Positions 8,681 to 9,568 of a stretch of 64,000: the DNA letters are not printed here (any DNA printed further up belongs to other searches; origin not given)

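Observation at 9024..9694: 67-bp perfectly identical DNA block shared by two adjacent pilin paralogs indicates ongoing gene conversion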

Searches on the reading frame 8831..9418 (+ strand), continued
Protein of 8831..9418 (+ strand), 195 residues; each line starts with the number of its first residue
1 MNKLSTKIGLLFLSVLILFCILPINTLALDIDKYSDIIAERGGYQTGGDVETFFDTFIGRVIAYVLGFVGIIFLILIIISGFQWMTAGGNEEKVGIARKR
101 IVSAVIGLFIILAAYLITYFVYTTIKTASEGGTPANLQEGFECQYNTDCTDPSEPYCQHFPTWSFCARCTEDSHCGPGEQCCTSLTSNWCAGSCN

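Call 46: fold_search(model_id=the predicted structure, library=pdb)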
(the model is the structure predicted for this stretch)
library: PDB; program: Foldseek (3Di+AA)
matches with E <= 10: 90; with E <= 0.001: 0
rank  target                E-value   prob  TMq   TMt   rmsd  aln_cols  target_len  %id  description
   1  4doq_B                1.5e+00  0.77  0.11  0.43   1.6        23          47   26  Crystal structure of the complex of Porcine Pancreatic Trypsin with 1/2SLPI (released 2013-08-14)
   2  8vc9_B                1.5e+00  0.60  0.28  0.16  10.2        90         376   16  Hybrid response regulator LvrB from Leptospira / phosphorylated REC form (released 2024-12-18)
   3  4wwb                  1.7e+00  0.69  0.32  0.53   8.2       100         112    9  High-resolution structure of the Ni-bound form of the Y135F mutant of C. metallidurans CnrXs (released 2015-02-11)
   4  2y39                  2.2e+00  0.60  0.32  0.54   8.2       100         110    9  Ni-bound form of Cupriavidus metallidurans CH34 CnrXs (released 2011-03-30)
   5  3zg1_D                2.4e+00  0.57  0.31  0.52   7.8       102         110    8  NI-BOUND FORM OF M123A MUTANT OF CUPRIAVIDUS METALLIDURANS CH34 CNRXS (released 2013-10-23)
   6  6s1k_E                2.5e+00  0.15  0.21  0.34   7.9       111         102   13  E. coli Core Signaling Unit, carrying QQQQ receptor mutation (released 2020-01-22)
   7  9jfj_A                2.8e+00  0.28  0.28  0.24  14.4       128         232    9  Crystal structure of the cytoplasmic domain of ZraS in ADP-bound form (released 2025-03-26)
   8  8zar_C                3.0e+00  0.28  0.29  0.17   8.6       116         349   15  EmrAB-TolC MFS-type tripartite multidrug efflux pump FA (released 2025-04-30)
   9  8vc9_E                3.2e+00  0.38  0.30  0.17  10.2        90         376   16  Hybrid response regulator LvrB from Leptospira / phosphorylated REC form (released 2024-12-18)
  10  8zal_A                3.2e+00  0.23  0.28  0.17   8.7       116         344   15  EmrAB-TolC MFS-type tripartite multidrug efflux pump EA (released 2025-04-30)
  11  6r1o                  3.2e+00  0.09  0.22  0.13   6.5        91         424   14  Crystal structure of E. coli seryl-tRNA synthetase complexed to a seryl sulfamoyl adenosine derivative (released 2020-01-22)
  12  6vbn_C                3.4e+00  0.15  0.28  0.18   8.1       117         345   13  Crystal Structure of hTDO2 bound to inhibitor GNE1 (released 2020-05-06)
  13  3tul_B                3.6e+00  0.23  0.36  0.51   9.7       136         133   12  Crystal structure of N-terminal region of Type III Secretion Major Translocator SipB (residues 82-226) (released 2012-02-15)
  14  9n22_K                3.8e+00  0.10  0.25  0.22  12.0       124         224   12  Y20S (Sec18-Sec17-Sec9-Sso1-Snc1) EDTA - Class 2 (released 2025-10-01)
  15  9vub_C                4.0e+00  0.54  0.38  0.20   9.4       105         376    7  channel C complex with 3 (released 2026-03-11)
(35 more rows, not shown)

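Call 48: search_solved_structures(query=A2, max_evalue=1)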
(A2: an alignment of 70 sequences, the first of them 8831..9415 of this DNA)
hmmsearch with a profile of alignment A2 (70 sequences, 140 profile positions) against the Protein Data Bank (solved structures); distinct sequences matched with E-value up to 1: 0.
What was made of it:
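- On PF18895 T4SS_pilin / VirB2-like pilin (the genes): A profile of 70 homologs against PDB sequences gave no hit (call 48).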
